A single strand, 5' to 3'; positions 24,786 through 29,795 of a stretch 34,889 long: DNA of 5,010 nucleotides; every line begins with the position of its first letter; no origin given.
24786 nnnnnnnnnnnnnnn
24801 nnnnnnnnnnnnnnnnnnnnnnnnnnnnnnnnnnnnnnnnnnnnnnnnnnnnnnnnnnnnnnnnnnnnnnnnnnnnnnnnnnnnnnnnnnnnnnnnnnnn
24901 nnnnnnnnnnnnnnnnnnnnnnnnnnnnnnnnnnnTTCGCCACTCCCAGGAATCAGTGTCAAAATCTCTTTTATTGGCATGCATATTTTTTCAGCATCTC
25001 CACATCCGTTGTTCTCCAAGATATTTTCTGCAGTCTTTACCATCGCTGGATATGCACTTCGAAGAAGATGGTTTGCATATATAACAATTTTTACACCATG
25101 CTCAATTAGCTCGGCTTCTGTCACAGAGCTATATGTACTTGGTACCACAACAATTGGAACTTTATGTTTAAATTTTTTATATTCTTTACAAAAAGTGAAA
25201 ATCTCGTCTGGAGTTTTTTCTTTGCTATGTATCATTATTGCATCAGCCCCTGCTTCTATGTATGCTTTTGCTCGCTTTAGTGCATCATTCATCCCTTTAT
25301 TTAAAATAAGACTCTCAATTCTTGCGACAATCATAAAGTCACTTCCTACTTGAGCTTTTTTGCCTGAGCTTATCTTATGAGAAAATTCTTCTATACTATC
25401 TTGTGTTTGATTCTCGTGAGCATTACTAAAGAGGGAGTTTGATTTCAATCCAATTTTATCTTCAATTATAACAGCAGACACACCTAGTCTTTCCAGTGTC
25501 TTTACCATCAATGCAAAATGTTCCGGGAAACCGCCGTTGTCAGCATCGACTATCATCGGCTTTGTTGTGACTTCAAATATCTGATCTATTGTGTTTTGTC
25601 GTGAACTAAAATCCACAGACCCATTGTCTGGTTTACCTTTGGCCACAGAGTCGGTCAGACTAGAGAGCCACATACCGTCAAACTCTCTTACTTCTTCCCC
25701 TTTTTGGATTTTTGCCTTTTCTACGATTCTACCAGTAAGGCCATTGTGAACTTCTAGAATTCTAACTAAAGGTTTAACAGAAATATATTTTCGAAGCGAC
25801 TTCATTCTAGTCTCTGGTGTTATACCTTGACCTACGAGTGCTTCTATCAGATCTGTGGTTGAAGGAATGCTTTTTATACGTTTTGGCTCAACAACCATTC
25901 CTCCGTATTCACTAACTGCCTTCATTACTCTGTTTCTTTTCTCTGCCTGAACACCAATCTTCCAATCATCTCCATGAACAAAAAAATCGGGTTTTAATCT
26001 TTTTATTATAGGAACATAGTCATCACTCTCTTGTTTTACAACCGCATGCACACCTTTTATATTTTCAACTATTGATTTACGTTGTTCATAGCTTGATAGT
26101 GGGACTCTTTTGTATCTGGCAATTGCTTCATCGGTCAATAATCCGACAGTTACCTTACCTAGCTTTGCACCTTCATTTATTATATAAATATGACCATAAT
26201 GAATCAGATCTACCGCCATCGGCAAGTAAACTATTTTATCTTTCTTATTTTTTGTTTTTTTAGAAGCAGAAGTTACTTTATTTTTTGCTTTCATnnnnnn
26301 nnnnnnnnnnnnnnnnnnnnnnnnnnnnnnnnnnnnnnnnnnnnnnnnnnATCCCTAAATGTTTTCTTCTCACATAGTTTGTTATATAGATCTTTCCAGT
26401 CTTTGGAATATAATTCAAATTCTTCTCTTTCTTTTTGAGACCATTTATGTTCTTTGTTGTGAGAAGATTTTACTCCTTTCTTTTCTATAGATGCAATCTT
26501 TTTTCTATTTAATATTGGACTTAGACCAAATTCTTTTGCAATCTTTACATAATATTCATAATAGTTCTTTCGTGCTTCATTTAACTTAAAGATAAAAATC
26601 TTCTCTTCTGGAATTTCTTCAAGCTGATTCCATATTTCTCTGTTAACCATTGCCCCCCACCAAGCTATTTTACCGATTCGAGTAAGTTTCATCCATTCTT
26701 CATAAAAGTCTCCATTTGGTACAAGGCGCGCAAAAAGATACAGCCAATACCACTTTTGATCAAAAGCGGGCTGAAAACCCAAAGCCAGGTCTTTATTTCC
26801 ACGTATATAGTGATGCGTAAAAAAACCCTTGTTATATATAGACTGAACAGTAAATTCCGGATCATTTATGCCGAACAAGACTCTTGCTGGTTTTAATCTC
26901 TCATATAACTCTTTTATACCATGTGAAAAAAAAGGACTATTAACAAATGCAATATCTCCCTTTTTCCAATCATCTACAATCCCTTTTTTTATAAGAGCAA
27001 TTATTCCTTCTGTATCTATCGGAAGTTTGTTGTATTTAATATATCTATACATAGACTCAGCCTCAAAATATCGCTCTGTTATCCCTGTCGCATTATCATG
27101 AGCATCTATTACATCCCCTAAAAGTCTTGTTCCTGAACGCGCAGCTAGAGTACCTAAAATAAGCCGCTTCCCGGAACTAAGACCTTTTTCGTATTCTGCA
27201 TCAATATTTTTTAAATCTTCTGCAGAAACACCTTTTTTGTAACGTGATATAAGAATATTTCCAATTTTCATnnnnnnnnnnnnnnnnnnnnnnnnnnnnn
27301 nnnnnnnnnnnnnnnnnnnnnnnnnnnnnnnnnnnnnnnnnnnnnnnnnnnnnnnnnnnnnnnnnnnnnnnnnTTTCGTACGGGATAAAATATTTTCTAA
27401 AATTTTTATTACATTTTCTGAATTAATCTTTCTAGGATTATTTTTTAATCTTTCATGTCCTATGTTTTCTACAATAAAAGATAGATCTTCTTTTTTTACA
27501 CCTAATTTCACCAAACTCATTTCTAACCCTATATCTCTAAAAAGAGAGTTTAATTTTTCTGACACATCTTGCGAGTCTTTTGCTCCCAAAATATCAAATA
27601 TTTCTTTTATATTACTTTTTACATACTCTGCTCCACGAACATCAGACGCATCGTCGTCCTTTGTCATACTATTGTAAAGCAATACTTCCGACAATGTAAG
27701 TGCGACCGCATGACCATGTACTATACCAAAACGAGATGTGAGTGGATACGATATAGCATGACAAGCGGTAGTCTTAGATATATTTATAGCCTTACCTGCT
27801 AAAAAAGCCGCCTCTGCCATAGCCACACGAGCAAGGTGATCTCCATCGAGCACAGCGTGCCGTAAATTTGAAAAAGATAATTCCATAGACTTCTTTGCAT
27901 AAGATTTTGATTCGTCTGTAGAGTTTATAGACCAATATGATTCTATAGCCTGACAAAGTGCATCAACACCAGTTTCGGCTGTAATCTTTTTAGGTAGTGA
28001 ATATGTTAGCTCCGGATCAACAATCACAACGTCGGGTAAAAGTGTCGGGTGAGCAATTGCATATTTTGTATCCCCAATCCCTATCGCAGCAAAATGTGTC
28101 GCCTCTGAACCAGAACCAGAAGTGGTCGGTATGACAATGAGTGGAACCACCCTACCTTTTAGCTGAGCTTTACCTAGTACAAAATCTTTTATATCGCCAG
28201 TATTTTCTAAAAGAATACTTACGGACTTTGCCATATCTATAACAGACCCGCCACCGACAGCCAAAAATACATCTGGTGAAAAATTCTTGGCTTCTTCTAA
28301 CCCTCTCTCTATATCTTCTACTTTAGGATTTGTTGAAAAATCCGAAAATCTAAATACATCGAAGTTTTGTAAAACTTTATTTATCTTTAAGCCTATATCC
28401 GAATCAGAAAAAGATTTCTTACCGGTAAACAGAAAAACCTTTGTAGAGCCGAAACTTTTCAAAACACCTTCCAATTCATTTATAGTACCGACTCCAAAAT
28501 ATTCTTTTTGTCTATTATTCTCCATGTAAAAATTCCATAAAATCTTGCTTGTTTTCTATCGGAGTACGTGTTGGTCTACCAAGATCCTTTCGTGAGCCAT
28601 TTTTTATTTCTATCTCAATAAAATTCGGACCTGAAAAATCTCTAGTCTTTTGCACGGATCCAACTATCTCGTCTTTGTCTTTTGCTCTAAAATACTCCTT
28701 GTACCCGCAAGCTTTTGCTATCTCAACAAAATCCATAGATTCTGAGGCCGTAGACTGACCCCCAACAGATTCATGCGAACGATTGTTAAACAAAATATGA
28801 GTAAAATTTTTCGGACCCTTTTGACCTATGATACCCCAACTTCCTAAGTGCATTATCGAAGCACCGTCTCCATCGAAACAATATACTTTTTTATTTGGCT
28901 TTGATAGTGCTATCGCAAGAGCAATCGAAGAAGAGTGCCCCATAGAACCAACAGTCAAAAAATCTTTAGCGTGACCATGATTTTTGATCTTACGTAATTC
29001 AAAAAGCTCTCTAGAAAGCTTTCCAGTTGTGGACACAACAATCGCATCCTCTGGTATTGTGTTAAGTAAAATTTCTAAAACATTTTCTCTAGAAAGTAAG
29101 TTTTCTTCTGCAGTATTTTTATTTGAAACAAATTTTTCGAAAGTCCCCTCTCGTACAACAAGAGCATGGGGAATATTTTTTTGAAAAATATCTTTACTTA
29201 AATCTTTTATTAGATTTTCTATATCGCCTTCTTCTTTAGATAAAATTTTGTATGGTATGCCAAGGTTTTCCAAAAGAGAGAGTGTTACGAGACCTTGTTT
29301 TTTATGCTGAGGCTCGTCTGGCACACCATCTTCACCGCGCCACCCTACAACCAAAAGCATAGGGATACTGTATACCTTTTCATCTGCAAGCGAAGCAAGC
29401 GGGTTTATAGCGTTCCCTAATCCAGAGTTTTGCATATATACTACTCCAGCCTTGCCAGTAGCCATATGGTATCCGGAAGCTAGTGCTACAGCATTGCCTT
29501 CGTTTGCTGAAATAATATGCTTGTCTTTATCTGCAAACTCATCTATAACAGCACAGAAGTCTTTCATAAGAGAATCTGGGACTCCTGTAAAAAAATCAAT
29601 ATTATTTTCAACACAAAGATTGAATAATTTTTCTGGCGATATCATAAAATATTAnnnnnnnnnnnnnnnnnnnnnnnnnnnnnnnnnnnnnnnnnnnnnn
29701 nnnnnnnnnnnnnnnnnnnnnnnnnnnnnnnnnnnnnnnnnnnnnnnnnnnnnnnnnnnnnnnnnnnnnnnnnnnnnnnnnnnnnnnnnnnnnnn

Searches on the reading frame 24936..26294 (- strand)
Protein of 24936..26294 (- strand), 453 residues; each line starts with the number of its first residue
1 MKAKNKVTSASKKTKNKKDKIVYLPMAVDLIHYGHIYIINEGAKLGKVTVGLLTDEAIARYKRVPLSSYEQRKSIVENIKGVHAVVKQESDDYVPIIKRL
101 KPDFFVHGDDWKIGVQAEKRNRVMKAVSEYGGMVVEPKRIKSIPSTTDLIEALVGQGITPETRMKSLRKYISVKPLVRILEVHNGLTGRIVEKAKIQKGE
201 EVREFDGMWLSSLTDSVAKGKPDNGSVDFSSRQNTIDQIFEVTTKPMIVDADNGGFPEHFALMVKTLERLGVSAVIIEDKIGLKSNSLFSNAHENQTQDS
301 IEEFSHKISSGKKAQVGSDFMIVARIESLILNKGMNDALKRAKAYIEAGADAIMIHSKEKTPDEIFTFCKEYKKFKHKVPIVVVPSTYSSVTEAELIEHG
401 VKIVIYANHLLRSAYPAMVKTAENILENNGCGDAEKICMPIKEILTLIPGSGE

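Call 6: search_protein_families(library=pfam, proteins=[window:24936-26294:-], max_evalue=0.01)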
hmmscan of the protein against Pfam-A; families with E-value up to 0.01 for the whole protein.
window:24936-26294:- (453 aa): 3 families
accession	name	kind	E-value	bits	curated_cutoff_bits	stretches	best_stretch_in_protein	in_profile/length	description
PF13714.12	PEP_mutase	-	2.2e-56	191.5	31.5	1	175-426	9-240/240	Phosphoenolpyruvate phosphomutase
PF01467.32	CTP_transf_like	-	4.1e-13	50.1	21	1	29-150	7-131/133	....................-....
PF18114.7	Suv3_N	-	0.0084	16.7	24.2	0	294-340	11-57/116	Suv3 helical N-terminal domain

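Call 28: search_protein_families(library=ncbifam, proteins=[window:24936-26294:-], max_evalue=0.001)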
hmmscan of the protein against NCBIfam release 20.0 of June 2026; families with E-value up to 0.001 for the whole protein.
window:24936-26294:- (453 aa): 13 families
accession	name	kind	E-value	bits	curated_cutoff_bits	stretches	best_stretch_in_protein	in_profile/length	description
TIGR02320.1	PEP_mutase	equivalog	3.7e-115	383.8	319.55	1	167-450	1-282/284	phosphoenolpyruvate mutase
TIGR02321.1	Pphn_pyruv_hyd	equivalog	9.7e-46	156.2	374.4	1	162-447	2-275/290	phosphonopyruvate hydrolase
TIGR02317.1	prpB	equivalog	1.8e-27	96.3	354.4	1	165-428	3-250/285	methylisocitrate lyase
NF008455.0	PRK11320.1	equivalog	3.3e-23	82.4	353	1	218-427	54-252/295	methylisocitrate lyase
TIGR02199.1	rfaE_dom_II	equivalog_domain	9.1e-18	64.5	181.5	1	12-151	4-140/144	D-glycero-beta-D-manno-heptose 1-phosphate adenylyltransferase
TIGR01518.1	g3p_cytidyltrns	equivalog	6.2e-13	49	165.4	1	27-115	6-96/125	glycerol-3-phosphate cytidylyltransferase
NF008454.0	PRK11316.1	equivalog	1.1e-12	47.3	521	1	4-153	325-471/475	bifunctional D-glycero-beta-D-manno-heptose-7-phosphate kinase/D-glycero-beta-D-manno-heptose 1-phosphate adenylyltransferase HldE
TIGR00125.1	cyt_tran_rel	domain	3.5e-11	43.1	27.7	1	21-80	1-60/65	adenylyltransferase/cytidyltransferase family protein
TIGR02319.1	CPEP_Pphonmut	equivalog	3.9e-11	42.7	420.05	1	212-356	45-185/294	carboxyvinyl-carboxyphosphonate phosphorylmutase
NF001985.0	PRK00777.1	subfamily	1.2e-07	31.9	104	1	28-79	13-65/157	pantetheine-phosphate adenylyltransferase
NF004076.0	PRK05581.1-4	subfamily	7.7e-05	22.1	165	0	339-391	75-125/221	ribulose-phosphate 3-epimerase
TIGR01768.1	GGGP-family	subfamily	8.6e-05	22.1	113.25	0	337-393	15-70/224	geranylgeranylglyceryl phosphate synthase family protein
NF007266.0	PRK09722.1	equivalog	0.00046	19.7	271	0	344-392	77-124/230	D-allulose 6-phosphate 3-epimerase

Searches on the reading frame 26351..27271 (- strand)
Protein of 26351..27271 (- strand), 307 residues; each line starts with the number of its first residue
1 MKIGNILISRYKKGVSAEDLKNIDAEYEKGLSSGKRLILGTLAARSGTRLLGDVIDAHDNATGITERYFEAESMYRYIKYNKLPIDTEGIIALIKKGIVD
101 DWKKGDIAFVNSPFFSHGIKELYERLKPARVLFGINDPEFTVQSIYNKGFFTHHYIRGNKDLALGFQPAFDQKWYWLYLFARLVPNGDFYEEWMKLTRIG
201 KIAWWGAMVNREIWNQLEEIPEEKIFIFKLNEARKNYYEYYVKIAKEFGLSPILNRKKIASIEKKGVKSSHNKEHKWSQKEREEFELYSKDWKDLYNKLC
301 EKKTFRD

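Call 6: search_protein_families(library=pfam, proteins=[window:26351-27271:-], max_evalue=0.01)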
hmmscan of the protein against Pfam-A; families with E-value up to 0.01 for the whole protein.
window:26351-27271:- (307 aa): 0 families

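Call 28: search_protein_families(library=ncbifam, proteins=[window:26351-27271:-], max_evalue=0.001)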
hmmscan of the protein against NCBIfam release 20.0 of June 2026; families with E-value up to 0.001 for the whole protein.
window:26351-27271:- (307 aa): 0 families

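Call 59: search_solved_structures(query=window:26351-27271:-, max_evalue=1)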
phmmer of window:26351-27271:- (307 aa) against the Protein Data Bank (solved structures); distinct sequences matched with E-value up to 1: 1.
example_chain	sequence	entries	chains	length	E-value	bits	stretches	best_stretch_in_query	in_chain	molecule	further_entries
1i1g_A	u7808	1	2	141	0.032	16.7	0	235-270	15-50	TRANSCRIPTIONAL REGULATOR LRPA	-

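Call 67: find_homologous_proteins(query=window:26351-27271:-, max_evalue=0.00001)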
Query window:26351-27271:- (307 aa): 63 proteins with E <= 0.00001 among 1171 candidates.
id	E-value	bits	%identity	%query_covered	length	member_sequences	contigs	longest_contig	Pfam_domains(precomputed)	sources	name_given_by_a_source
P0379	7.2e-206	701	100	100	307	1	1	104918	-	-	-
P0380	5.1e-152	524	76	97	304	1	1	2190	-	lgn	-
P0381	4.1e-149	514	74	97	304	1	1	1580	-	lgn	-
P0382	1.8e-148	512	73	97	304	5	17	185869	-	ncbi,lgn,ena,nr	ncbi:MAG: hypothetical protein KBD26_00905 [Candidatus Pacebacteria bacterium]|nr:hypothetical prote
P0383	9.9e-148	510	71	99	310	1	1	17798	-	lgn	-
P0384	9.4e-140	483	68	99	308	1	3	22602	-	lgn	-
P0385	9.5e-140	483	66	99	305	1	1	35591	-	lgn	-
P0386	1.4e-137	476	69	99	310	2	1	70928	-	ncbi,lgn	ncbi:MAG: hypothetical protein V4469_01260 [Patescibacteria group bacterium]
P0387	1.5e-136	473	68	99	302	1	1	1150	-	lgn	-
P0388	1.6e-136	473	68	99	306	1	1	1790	-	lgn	-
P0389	6.0e-131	454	69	91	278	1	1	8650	-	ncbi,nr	ncbi:MAG: hypothetical protein Q8P45_02415, partial [Candidatus Harrisonbacteria bacterium]|nr:hypot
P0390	6.9e-131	454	64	99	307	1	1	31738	-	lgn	-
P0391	8.4e-131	454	64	99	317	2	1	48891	-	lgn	-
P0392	7.4e-130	451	65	97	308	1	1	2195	-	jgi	jgi:hypothetical protein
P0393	3.8e-128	445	65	99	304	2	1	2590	-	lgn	-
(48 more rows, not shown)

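Call 75: predict_structure(alignment_id=A3)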
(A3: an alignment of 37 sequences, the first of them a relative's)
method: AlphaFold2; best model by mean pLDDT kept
length: 307 residues; sequences in the alignment: 37
mean_pLDDT: 91.9   pTM: 0.89
mean pLDDT of the five models: 91.9, 91.3, 90.2, 90.1, 89.5
residues with pLDDT >= 90: 236; 70-90: 53; 50-70: 18; < 50: 0
segments of 3 or more residues with pLDDT < 50: none
pLDDT, mean of each block of 10 residues (from residue 1): 74 86 98 98 91 97 91 92 94 97 98 92 98 97 91 91 88 62 89 97 97 97 97 95 97 97 77 86 99 98 85
secondary structure, 60 per line:
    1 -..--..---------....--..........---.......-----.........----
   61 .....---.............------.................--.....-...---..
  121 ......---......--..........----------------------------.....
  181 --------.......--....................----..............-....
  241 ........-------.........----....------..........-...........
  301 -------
elements in order: H17-20 H23-32 E36-42 H48-56 E61-65 H69-81 H88-104 E107-111 H119-126 E130-135 H138-147 H176-180 H189-195 H198-217 E225-229 H230-235 H237-248 H256-264 H269-272 H279-288 H290-300

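Call 77: fold_search(model_id=the predicted structure, library=pdb)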
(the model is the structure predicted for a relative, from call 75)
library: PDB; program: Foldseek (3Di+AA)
matches with E <= 10: 947; with E <= 0.001: 11
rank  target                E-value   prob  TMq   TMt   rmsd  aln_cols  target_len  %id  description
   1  3ap3_C                1.8e-05  1.00  0.49  0.52   8.2       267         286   13  Crystal structure of human tyrosylprotein sulfotransferase-2 complexed with PAP (released 2011-10-26)
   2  3ap3_A                6.4e-05  1.00  0.47  0.51   9.0       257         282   15  Crystal structure of human tyrosylprotein sulfotransferase-2 complexed with PAP (released 2011-10-26)
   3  5wrj_C                8.8e-05  1.00  0.50  0.55   8.8       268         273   13  Crystal structure of human tyrosylprotein sulfotransferase-1 complexed with PAP and gastrin peptide (released 2017-09-06)
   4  5wrj_A                1.3e-04  1.00  0.46  0.50   9.6       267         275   14  Crystal structure of human tyrosylprotein sulfotransferase-1 complexed with PAP and gastrin peptide (released 2017-09-06)
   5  5wri_A                1.4e-04  1.00  0.47  0.52   9.1       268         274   13  Crystal structure of human tyrosylprotein sulfotransferase-1 complexed with PAP and C4 peptide (released 2017-09-13)
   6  8w5z_A                2.1e-04  1.00  0.50  0.46   5.0       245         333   15  Crystal structure of tick tyrosylprotein sulfotransferase reveals the activation mechanism of tick anticoagulant prote (released 2024-04-10)
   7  9wwe                  2.7e-04  1.00  0.48  0.48   8.9       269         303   14  Crystal structure of human tyrosylprotein sulfotransferase 2 (TPST2) in cation-bound state (released 2025-12-31)
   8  3ap3_B                3.5e-04  1.00  0.48  0.51   6.3       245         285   15  Crystal structure of human tyrosylprotein sulfotransferase-2 complexed with PAP (released 2011-10-26)
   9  3ap3_D                7.3e-04  1.00  0.49  0.51   4.7       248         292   14  Crystal structure of human tyrosylprotein sulfotransferase-2 complexed with PAP (released 2011-10-26)
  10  3ap1_B                8.1e-04  1.00  0.48  0.50   4.8       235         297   14  Crystal structure of human tyrosylprotein sulfotransferase-2 complexed with PAP and C4 peptide (released 2011-10-26)
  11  3ap1_A                9.6e-04  1.00  0.45  0.47   5.9       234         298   15  Crystal structure of human tyrosylprotein sulfotransferase-2 complexed with PAP and C4 peptide (released 2011-10-26)
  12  8e5q                  1.0e-03  0.99  0.33  0.40  10.6       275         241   16  Schistosoma mansoni (Blood Fluke) Sulfotransferase/CIDD-0150303 Complex (released 2023-07-26)
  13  6b4y                  1.2e-03  0.99  0.33  0.39  13.7       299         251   11  Schistosoma mansoni (Blood Fluke) Sulfotransferase/Oxamniquine Complex, F39Y Mutant (released 2018-10-10)
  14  3ap2_B                1.3e-03  1.00  0.47  0.48   5.6       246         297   16  Crystal structure of human tyrosylprotein sulfotransferase-2 complexed with PAP,C4 peptide, and phosphate ion (released 2011-10-26)
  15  2z6v                  1.4e-03  1.00  0.54  0.44   7.4       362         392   10  Crystal structure of sulfotransferase STF9 from Mycobacterium avium (released 2008-09-09)
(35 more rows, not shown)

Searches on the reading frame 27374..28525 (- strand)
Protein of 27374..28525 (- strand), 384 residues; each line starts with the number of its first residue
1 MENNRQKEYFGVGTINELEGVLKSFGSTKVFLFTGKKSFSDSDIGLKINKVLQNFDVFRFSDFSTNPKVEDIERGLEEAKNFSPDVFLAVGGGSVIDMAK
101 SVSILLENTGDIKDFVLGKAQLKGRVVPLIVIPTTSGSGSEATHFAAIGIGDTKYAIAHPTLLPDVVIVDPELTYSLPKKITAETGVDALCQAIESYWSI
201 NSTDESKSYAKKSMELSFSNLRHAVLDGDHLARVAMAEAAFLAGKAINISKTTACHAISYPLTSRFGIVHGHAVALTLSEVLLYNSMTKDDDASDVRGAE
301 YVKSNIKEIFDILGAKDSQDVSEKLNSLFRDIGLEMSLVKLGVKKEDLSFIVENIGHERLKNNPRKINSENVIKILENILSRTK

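Call 6: search_protein_families(library=pfam, proteins=[window:27374-28525:-], max_evalue=0.01)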
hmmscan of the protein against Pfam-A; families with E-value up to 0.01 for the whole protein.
window:27374-28525:- (384 aa): 3 families
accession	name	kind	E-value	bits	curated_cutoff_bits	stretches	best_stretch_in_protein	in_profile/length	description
PF00465.25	Fe-ADH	-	2.6e-42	144.7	31.3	1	9-171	5-168/168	Iron-containing alcohol dehydrogenase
PF25137.1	ADH_Fe_C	-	7e-37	127.5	27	1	182-379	1-193/194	Fe-containing alcohol dehydrogenase family, C-terminal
PF13685.12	Fe-ADH_2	-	5.1e-10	40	28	1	10-106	2-97/149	Iron-containing alcohol dehydrogenase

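Call 28: search_protein_families(library=ncbifam, proteins=[window:27374-28525:-], max_evalue=0.001)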
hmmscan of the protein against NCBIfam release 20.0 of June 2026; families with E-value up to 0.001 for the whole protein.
window:27374-28525:- (384 aa): 17 families
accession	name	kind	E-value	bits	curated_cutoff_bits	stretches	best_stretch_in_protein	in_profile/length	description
NF010378.0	PRK13805.1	equivalog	4.7e-58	196.8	951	1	7-368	464-847/872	bifunctional acetaldehyde-CoA/alcohol dehydrogenase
NF041833.1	Fe_ADH_ErcA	equivalog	2.1e-56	191.7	550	1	10-379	13-381/382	alcohol dehydrogenase-like regulatory protein ErcA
TIGR02638.1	lactal_redase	equivalog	1.7e-54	185.1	523.15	1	8-374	10-377/379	lactaldehyde reductase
TIGR03405.1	Phn_Fe-ADH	equivalog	5.7e-53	179.9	423.7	1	28-355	24-343/355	iron-containing alcohol dehydrogenase PsrA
NF053866.1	CholDhdGbsBBac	equivalog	2.5e-52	177.8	550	1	11-377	21-388/392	choline dehydrogenase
NF007911.0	PRK10624.1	equivalog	9e-52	176.3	537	1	7-379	10-381/382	lactaldehyde reductase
NF050025.1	SulfAcetaldRedSarD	equivalog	1.1e-51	175.9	700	1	8-378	11-383/385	sulfoacetaldehyde reductase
NF058672.1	4HyButDHCUPNE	equivalog_domain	1.5e-51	175.7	500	1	10-378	12-376/378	4-hydroxybutyrate dehydrogenase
NF007363.0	PRK09860.1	equivalog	1.2e-42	146.5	581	1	11-375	15-378/383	L-threonine dehydrogenase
NF011998.0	PRK15454.1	equivalog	3.1e-39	134.8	556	1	66-375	89-390/395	ethanolamine utilization ethanol dehydrogenase EutG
TIGR04266.1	NDMA_methanol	equivalog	4.4e-21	75.2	625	1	10-302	21-320/420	NDMA-dependent methanol dehydrogenase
NF011717.0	PRK15138.1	equivalog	1e-18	67.6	645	1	9-290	13-301/387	alcohol dehydrogenase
NF041822.1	daptide_DH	equivalog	8.8e-17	61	300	1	82-201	53-179/363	daptide-type RiPP biosynthesis dehydogenase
NF002022.0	PRK00843.1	equivalog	6e-10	38.6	413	1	9-247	15-230/350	NAD(P)-dependent glycerol-1-phosphate dehydrogenase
NF006941.0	PRK09423.1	subfamily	8.6e-10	38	336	1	11-209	14-192/367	glycerol dehydrogenase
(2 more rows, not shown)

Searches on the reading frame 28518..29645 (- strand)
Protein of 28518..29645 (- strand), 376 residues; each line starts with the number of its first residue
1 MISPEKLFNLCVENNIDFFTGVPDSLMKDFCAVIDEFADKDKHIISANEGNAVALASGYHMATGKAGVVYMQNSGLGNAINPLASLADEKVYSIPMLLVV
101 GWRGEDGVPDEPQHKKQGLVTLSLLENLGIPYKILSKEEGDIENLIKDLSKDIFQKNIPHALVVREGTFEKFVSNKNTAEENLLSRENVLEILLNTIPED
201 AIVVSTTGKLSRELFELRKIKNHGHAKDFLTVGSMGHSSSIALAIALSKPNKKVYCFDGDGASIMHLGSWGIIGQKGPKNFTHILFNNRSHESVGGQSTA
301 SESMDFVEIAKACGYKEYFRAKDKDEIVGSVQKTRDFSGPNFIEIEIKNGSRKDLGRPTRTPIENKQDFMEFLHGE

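Call 6: search_protein_families(library=pfam, proteins=[window:28518-29645:-], max_evalue=0.01)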
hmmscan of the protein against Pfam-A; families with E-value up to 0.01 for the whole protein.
window:28518-29645:- (376 aa): 2 families
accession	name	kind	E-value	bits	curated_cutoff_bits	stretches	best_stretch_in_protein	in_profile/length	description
PF02775.26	TPP_enzyme_C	-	1.5e-18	67.4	21.9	1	208-345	3-151/151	Thiamine pyrophosphate enzyme, C-terminal TPP binding domain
PF02776.23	TPP_enzyme_N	-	2.9e-17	63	26.8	1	7-115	7-109/119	Thiamine pyrophosphate enzyme, N-terminal TPP binding domain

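Call 28: search_protein_families(library=ncbifam, proteins=[window:28518-29645:-], max_evalue=0.001)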
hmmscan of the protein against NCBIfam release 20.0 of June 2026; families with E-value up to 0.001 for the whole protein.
window:28518-29645:- (376 aa): 45 families (the best 25 are shown)
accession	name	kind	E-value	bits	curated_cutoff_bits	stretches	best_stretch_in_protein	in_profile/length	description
TIGR03297.1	Ppyr-DeCO2ase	equivalog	9.7e-146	485.4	312.5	1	15-373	1-360/360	phosphonopyruvate decarboxylase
TIGR03846.1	sulfopy_beta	equivalog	9.2e-33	113.7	221.5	1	186-371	1-179/182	sulfopyruvate decarboxylase subunit beta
NF004813.0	PRK06163.1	equivalog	2.8e-26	92.5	240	1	175-372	4-195/202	hypothetical protein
TIGR03845.1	sulfopyru_alph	equivalog_domain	1.1e-25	90.4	147.95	1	6-165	3-156/160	sulfopyruvate decarboxylase subunit alpha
NF005485.1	PRK07092.1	equivalog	7.3e-16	58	493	2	171-348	335-519/523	benzoylformate decarboxylase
TIGR00118.1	acolac_lg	equivalog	1.5e-15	56.7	538.35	2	12-101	12-97/557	biosynthetic-type acetolactate synthase large subunit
NF006052.0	PRK08199.1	subfamily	1.9e-15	56.2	539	1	176-348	359-538/559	thiamine pyrophosphate protein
NF005860.0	PRK07789.1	equivalog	3.5e-14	52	881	2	33-103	63-133/615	acetolactate synthase large subunit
NF004710.0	PRK06048.1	equivalog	5.1e-14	51.6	976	2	11-101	18-104/561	acetolactate synthase large subunit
NF005760.0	PRK07586.1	equivalog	1.8e-13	50.3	363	1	173-346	326-513/514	acetolactate synthase large subunit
NF006016.1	PRK08155.1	equivalog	2.7e-13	49.2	870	2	170-317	347-503/554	acetolactate synthase large subunit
NF006524.0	PRK08978.1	equivalog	6.9e-13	47.7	738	2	140-290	312-457/548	acetolactate synthase 2 catalytic subunit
NF005713.0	PRK07525.1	subfamily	1.5e-12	46.8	620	1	150-360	352-571/592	sulfoacetaldehyde acetyltransferase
NF005228.0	PRK06725.1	equivalog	1.5e-12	46.5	991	2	42-101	55-112/571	acetolactate synthase large subunit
NF005058.0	PRK06466.1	equivalog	8.6e-12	44.3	951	2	39-102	41-102/574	acetolactate synthase 3 large subunit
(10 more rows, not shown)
